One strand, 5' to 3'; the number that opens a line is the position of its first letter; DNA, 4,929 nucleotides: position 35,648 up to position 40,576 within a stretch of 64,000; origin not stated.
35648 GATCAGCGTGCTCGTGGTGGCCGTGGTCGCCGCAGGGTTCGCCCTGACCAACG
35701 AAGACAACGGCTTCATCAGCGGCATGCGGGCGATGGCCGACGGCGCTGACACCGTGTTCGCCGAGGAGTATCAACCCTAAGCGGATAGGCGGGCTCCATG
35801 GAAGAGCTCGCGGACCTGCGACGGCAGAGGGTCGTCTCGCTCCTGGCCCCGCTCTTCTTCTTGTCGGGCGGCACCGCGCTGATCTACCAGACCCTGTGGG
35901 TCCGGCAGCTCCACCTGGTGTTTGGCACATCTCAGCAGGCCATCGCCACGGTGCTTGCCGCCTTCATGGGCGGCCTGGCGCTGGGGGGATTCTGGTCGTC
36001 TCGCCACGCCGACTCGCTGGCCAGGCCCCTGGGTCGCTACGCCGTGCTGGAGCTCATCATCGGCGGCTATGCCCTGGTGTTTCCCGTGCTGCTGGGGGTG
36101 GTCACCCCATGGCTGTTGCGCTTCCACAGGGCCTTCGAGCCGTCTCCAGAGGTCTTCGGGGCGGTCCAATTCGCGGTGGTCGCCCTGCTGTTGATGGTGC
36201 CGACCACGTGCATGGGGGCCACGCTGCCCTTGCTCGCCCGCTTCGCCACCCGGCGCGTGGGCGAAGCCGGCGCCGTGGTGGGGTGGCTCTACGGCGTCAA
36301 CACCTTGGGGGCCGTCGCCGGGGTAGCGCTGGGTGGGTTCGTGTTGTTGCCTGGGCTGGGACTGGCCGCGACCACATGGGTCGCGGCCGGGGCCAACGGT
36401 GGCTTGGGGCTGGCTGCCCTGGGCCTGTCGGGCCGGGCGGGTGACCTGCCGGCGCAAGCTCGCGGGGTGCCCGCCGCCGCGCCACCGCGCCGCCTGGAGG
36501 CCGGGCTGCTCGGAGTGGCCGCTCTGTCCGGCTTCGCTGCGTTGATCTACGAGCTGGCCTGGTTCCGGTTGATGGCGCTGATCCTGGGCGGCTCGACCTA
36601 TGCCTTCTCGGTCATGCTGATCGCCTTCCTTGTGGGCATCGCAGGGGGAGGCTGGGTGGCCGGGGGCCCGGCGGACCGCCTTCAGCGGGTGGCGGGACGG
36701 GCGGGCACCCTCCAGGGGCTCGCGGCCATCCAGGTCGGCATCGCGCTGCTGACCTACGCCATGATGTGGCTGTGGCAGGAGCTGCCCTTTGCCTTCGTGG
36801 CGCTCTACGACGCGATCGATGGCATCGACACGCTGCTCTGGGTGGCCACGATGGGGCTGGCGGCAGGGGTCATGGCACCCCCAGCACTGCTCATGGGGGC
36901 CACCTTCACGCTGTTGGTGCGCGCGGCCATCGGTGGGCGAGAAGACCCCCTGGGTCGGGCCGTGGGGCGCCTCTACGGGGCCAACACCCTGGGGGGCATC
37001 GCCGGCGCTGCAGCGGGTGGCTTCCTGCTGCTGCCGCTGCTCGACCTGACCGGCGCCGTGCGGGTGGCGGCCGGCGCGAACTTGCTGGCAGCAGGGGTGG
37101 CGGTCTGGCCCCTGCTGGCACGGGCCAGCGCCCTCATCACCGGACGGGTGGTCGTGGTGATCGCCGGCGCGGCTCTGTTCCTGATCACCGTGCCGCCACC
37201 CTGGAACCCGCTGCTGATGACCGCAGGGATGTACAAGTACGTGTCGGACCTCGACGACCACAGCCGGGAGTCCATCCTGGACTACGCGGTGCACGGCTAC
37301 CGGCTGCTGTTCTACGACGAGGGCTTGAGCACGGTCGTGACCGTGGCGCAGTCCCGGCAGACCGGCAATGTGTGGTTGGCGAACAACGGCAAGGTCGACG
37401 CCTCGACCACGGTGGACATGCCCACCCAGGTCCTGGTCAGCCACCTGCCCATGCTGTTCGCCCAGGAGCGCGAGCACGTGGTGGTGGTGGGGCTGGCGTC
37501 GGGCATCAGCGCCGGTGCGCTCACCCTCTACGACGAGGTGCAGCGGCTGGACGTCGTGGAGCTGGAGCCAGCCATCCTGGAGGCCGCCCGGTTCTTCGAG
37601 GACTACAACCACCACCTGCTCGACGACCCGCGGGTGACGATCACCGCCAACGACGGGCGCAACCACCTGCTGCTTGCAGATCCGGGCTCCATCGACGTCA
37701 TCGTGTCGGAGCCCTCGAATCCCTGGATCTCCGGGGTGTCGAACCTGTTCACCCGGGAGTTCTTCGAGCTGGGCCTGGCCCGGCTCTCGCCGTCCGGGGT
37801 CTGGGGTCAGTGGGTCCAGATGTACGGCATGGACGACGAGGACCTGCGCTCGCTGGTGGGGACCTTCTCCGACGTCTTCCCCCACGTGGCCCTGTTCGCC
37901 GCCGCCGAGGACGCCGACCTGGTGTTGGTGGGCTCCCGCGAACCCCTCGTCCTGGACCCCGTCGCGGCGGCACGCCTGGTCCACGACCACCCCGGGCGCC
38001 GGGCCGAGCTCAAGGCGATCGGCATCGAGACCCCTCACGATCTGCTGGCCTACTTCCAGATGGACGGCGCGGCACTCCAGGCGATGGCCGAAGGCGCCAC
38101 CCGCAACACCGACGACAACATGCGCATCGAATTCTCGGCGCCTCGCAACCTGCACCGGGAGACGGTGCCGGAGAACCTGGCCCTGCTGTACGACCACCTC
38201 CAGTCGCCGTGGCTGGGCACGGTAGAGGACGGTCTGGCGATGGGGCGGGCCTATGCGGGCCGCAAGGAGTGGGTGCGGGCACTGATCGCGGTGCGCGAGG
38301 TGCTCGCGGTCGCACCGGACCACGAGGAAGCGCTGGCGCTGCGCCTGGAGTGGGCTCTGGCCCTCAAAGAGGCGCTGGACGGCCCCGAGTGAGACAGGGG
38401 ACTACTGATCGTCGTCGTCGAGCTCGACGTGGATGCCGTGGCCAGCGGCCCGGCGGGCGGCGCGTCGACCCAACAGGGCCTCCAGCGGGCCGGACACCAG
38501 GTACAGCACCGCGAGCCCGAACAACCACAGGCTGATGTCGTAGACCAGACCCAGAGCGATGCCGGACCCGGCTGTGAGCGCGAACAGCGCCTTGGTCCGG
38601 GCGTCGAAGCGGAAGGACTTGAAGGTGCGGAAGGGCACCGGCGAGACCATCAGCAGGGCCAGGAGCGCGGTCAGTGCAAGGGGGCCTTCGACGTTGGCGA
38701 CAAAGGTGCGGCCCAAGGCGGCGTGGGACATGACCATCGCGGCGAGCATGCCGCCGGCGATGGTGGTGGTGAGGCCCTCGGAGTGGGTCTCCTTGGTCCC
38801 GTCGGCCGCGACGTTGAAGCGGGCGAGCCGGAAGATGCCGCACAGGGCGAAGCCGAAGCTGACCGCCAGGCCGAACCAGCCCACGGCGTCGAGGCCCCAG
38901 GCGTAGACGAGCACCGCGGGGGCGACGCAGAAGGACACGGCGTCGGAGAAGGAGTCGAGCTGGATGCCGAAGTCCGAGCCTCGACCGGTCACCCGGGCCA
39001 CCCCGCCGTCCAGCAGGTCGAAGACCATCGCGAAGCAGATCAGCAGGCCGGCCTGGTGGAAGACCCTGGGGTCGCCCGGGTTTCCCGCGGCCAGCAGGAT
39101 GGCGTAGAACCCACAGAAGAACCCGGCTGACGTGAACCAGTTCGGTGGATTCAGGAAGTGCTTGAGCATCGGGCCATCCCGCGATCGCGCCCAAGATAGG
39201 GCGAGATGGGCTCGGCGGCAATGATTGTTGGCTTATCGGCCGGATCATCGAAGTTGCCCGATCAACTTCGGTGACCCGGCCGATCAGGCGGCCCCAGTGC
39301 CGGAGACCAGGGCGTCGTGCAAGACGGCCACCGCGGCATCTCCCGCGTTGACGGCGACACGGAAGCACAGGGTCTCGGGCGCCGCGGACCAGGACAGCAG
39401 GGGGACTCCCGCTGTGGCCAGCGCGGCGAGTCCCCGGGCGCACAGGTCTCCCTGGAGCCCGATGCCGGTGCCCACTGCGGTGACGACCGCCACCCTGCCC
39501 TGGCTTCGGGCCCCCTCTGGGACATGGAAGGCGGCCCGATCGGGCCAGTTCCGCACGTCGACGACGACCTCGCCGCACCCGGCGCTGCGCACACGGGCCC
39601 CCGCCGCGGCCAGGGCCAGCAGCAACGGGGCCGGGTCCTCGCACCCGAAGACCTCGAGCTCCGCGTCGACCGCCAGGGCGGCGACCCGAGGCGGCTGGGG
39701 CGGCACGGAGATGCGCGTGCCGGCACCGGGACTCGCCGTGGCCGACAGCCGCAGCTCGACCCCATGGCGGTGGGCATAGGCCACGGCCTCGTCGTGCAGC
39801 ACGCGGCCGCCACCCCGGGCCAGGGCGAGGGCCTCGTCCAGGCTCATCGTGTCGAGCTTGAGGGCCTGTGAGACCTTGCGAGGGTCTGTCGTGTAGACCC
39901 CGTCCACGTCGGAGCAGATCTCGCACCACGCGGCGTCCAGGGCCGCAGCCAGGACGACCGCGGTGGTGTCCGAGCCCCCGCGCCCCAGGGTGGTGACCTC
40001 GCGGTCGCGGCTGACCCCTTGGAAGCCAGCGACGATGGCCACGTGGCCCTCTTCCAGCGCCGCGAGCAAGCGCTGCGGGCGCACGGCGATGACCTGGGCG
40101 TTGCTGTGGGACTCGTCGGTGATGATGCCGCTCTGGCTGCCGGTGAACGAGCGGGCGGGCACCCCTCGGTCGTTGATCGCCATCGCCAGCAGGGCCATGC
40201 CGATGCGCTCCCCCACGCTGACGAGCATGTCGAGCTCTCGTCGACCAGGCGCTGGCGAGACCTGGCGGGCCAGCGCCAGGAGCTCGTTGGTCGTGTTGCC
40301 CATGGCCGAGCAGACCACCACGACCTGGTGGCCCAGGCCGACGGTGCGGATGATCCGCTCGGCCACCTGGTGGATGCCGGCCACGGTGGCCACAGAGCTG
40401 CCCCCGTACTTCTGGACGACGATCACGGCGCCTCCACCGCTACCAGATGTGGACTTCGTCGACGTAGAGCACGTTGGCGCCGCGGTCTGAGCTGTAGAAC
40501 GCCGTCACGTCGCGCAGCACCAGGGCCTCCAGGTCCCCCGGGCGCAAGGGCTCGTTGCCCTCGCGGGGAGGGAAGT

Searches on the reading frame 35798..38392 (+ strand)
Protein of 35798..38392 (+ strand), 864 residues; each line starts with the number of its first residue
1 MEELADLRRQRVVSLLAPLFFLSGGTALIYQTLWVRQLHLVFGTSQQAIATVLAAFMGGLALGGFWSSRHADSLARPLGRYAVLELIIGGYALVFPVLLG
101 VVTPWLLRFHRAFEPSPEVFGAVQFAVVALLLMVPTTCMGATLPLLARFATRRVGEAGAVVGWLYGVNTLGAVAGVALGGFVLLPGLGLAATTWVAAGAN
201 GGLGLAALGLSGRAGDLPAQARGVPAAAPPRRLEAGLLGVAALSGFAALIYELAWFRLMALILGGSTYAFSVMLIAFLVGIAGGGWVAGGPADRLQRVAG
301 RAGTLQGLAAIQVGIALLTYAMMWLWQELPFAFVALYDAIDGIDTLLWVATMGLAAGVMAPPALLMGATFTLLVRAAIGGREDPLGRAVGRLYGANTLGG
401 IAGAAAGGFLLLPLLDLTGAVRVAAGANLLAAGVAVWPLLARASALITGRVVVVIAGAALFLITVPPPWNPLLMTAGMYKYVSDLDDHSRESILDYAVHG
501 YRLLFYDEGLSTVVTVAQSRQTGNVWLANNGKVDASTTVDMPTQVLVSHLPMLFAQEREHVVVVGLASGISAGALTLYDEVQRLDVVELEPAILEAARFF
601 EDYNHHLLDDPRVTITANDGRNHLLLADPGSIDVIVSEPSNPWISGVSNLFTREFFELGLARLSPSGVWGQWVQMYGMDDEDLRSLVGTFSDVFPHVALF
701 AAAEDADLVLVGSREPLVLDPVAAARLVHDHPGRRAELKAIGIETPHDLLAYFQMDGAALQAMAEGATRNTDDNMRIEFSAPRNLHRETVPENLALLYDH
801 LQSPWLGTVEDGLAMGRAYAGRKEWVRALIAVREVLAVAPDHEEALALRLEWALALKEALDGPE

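Call 65: search_protein_families(library=pfam, proteins=[window:35798-38392:+], max_evalue=0.0001)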
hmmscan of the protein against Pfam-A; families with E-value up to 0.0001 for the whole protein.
window:35798-38392:+ (864 aa): 1 family
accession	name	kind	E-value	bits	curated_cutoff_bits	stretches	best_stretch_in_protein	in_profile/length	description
PF01564.23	Spermine_synth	-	5.8e-12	46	22.9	1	546-700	7-159/186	Spermine/spermidine synthase domain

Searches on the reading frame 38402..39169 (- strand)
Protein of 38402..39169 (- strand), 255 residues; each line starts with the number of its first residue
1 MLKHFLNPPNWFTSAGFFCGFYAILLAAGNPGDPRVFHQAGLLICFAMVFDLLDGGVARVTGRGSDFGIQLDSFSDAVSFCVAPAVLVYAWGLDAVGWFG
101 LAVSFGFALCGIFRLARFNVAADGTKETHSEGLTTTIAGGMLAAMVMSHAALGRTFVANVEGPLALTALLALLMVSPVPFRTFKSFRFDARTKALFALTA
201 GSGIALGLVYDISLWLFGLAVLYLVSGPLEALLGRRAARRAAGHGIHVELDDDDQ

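Call 65: search_protein_families(library=pfam, proteins=[window:38402-39169:-], max_evalue=0.0001)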
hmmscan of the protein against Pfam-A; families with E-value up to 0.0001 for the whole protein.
window:38402-39169:- (255 aa): 1 family
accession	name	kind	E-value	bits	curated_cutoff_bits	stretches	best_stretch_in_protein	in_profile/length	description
PF01066.26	CDP-OH_P_transf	-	2.3e-18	67.5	22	1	7-157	2-138/152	CDP-alcohol phosphatidyltransferase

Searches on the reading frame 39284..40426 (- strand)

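Call 65: search_protein_families(library=pfam, proteins=[window:39284-40426:-], max_evalue=0.0001)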
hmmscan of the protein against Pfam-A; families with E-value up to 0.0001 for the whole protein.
window:39284-40426:- (380 aa): 1 family
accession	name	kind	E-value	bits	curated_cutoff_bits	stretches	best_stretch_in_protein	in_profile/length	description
PF00696.33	AA_kinase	-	3.1e-50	171.5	24.9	1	1-226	1-231/234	Amino acid kinase family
